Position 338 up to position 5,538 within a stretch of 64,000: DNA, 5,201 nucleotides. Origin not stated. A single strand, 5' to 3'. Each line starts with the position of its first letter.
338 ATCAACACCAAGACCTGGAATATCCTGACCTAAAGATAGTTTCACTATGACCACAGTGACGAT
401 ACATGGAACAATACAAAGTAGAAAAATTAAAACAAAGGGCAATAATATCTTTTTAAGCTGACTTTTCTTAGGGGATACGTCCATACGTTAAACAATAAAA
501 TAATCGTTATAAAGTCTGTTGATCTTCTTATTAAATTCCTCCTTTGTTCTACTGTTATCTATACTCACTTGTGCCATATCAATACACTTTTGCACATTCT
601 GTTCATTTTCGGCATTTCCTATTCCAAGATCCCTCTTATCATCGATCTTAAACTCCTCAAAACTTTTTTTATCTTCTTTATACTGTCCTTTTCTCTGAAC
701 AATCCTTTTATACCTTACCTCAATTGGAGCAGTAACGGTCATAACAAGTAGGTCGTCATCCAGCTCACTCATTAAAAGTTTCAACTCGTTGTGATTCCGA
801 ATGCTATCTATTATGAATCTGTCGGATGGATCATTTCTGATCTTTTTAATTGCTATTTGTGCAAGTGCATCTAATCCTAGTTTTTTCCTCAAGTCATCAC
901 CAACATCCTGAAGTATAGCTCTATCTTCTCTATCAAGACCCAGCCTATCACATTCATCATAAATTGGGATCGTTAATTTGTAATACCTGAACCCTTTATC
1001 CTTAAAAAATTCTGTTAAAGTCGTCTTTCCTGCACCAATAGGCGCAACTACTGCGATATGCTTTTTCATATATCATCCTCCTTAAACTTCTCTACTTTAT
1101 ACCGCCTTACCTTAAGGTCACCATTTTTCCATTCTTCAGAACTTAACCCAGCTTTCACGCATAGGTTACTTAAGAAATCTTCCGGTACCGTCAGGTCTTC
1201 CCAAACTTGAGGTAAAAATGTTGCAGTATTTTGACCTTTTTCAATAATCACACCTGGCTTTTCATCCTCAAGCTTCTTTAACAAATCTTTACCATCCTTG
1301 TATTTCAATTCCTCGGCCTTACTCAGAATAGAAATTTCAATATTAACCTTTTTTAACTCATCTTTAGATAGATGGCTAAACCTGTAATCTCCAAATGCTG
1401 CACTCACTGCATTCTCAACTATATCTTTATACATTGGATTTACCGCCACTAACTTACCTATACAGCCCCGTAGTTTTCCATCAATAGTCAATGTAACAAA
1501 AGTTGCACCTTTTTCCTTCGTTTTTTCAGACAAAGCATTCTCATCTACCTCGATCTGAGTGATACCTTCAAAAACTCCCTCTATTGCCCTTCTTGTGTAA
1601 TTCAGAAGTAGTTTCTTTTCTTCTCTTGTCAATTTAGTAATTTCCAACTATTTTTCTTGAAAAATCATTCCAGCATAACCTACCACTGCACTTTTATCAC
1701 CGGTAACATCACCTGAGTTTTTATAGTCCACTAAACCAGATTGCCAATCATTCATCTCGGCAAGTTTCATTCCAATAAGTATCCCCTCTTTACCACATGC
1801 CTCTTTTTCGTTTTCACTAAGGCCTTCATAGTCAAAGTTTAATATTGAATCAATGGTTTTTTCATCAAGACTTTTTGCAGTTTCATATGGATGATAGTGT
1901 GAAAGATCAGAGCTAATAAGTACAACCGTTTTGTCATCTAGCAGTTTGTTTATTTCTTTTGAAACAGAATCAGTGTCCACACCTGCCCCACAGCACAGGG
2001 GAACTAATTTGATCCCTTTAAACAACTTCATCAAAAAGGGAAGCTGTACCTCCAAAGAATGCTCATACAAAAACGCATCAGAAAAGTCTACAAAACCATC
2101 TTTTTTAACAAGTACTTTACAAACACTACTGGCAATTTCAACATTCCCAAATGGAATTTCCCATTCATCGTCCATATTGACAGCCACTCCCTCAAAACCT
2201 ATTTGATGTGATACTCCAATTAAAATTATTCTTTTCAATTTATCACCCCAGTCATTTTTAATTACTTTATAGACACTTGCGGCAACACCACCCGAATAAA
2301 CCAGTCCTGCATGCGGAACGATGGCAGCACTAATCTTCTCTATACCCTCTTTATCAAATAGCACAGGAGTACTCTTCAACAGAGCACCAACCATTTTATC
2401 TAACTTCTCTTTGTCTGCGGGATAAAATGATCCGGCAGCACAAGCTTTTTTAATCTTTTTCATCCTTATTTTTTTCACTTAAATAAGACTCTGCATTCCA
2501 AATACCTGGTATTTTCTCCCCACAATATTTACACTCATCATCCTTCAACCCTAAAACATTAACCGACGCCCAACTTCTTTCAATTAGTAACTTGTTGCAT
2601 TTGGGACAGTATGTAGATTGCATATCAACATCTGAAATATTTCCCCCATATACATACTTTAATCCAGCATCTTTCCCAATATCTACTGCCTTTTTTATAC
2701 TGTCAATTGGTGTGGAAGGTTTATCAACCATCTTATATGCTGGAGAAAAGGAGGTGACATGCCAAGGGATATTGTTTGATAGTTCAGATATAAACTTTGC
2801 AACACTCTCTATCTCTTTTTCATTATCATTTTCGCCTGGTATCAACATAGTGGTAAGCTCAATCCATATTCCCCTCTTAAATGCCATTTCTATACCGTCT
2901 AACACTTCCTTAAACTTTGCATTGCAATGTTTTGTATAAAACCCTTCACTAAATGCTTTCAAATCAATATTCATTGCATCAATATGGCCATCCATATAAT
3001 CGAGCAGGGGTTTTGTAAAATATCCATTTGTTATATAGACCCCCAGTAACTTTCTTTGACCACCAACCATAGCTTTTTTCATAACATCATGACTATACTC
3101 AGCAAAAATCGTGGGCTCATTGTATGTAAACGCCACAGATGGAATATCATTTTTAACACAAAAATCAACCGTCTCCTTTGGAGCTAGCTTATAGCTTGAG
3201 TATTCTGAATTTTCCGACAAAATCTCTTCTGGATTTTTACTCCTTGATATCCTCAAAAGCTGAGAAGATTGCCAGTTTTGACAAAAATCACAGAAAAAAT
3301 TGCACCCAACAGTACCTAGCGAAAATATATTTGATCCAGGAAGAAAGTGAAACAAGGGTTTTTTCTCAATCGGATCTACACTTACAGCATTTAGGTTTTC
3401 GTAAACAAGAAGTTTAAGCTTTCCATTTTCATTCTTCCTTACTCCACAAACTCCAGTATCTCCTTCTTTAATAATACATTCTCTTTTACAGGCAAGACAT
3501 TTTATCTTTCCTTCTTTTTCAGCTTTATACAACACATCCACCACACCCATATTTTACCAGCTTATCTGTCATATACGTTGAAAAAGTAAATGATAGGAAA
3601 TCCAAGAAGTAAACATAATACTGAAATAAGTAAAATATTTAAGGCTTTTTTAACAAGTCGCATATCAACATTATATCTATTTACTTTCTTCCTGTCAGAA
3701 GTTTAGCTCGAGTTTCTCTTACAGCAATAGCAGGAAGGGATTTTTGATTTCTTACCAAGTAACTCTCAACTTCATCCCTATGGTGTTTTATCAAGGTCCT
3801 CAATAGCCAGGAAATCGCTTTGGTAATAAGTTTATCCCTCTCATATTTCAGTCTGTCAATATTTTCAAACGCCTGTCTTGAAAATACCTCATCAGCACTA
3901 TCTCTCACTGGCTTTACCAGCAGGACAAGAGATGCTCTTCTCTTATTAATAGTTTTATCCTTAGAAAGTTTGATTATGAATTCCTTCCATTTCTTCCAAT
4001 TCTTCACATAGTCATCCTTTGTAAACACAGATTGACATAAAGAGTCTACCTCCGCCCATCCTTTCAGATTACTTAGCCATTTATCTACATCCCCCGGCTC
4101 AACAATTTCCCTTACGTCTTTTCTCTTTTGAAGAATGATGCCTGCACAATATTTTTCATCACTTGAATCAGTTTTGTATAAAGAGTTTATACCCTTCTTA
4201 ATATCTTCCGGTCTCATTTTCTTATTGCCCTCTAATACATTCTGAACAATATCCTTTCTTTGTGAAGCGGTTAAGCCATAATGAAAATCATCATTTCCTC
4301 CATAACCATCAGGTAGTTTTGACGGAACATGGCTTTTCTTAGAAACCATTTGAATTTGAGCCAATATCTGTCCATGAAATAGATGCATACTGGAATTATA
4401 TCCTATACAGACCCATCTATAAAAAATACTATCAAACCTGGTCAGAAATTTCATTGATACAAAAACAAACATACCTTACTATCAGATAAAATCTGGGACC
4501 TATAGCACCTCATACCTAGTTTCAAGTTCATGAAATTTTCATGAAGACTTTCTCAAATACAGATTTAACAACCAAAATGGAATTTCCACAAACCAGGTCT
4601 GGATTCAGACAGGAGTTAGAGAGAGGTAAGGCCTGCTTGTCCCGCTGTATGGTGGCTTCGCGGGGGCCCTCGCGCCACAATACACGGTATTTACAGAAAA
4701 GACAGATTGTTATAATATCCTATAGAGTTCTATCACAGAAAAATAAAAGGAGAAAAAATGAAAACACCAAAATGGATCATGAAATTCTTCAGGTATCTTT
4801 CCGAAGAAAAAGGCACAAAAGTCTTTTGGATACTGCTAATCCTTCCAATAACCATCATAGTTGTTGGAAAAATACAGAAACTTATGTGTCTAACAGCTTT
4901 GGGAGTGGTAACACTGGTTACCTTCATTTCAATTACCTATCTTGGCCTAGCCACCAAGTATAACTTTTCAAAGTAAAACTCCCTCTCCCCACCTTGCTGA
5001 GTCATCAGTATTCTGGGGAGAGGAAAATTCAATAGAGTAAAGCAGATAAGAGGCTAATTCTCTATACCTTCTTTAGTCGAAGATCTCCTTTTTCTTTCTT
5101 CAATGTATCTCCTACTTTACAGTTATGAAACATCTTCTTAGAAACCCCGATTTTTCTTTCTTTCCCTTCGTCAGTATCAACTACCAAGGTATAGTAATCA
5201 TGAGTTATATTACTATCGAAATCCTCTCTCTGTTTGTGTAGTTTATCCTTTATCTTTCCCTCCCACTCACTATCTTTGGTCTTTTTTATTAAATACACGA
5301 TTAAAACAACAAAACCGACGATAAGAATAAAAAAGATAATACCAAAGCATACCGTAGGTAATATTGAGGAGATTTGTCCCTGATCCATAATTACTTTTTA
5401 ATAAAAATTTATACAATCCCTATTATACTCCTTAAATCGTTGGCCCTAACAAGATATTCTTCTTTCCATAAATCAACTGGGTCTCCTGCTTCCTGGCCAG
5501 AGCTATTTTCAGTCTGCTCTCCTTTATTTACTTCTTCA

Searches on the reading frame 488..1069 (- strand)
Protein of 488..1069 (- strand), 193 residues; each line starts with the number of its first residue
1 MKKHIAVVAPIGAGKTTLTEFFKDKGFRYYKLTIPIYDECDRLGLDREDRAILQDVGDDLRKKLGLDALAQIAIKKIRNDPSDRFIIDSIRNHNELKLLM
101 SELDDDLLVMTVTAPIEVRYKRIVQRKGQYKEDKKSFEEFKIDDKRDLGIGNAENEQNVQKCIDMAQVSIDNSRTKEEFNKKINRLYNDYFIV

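Call 95: search_protein_families(library=pfam, proteins=[window:488-1069:-], max_evalue=0.001)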
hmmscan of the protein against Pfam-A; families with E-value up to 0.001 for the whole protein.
window:488-1069:- (193 aa): 2 families
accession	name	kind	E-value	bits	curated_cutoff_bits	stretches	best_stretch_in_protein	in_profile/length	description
PF13238.12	AAA_18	-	1.2e-07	32.6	29.4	1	5-134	1-119/128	AAA domain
PF13207.12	AAA_17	-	2.3e-05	25.1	27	1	12-134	5-130/136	AAA domain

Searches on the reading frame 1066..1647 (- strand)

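Call 95: search_protein_families(library=pfam, proteins=[window:1066-1647:-], max_evalue=0.001)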
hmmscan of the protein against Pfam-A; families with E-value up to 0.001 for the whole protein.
window:1066-1647:- (193 aa): 1 family
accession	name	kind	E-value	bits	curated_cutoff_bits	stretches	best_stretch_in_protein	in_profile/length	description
PF01871.22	AMMECR1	-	2.7e-46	157.6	25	1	16-188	2-168/168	AMMECR1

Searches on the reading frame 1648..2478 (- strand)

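Call 95: search_protein_families(library=pfam, proteins=[window:1648-2478:-], max_evalue=0.001)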
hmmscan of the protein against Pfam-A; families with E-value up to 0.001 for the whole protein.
window:1648-2478:- (276 aa): 1 family
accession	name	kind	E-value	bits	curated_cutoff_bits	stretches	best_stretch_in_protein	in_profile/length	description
PF01875.22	Memo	-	1.1e-57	195.7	27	1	13-272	3-269/269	Memo-like protein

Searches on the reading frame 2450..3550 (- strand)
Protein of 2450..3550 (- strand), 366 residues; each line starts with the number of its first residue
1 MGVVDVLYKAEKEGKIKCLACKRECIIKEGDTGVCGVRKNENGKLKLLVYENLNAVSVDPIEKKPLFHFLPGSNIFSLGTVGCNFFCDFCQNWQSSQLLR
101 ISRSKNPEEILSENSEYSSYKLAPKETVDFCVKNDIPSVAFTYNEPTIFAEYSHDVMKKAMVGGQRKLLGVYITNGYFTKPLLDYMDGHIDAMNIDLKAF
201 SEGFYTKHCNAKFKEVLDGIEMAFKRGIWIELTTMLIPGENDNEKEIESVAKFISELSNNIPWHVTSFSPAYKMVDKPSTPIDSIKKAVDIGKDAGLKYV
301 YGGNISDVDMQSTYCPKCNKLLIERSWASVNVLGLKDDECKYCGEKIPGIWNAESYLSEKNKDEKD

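Call 95: search_protein_families(library=pfam, proteins=[window:2450-3550:-], max_evalue=0.001)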
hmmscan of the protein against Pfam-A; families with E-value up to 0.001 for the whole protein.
window:2450-3550:- (366 aa): 1 family
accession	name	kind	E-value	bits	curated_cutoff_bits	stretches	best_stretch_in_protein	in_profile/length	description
PF04055.27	Radical_SAM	-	1.2e-18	68.3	29.5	1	80-246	4-161/166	Radical SAM superfamily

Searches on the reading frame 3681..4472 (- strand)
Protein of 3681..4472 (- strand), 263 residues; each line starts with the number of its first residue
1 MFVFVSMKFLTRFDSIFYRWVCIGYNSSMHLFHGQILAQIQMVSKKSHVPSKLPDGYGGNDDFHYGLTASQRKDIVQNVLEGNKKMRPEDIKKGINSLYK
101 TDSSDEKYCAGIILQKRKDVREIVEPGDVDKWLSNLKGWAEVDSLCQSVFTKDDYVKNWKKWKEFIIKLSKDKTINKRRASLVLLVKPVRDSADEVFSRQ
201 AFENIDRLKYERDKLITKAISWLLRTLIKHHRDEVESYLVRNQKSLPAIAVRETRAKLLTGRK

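Call 95: search_protein_families(library=pfam, proteins=[window:3681-4472:-], max_evalue=0.001)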
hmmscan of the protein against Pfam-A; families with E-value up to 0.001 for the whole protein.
window:3681-4472:- (263 aa): 1 family
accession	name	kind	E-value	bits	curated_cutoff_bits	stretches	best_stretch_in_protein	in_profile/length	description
PF08713.17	DNA_alkylation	-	2.1e-28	99.9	21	1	57-258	20-213/213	DNA alkylation repair enzyme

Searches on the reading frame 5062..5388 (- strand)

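Call 97: search_protein_families(library=pfam, proteins=[window:5062-5388:-], max_evalue=0.001)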
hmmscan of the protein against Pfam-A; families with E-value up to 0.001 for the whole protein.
window:5062-5388:- (108 aa): 2 families
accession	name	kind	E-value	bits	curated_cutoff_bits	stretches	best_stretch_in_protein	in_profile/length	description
PF24315.1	DUF7489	-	1.6e-10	41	27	1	38-102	2-61/65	Domain of unknown function (DUF7489)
PF10694.14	DUF2500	-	0.00054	20.8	33.5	0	16-95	5-88/102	Protein of unknown function (DUF2500)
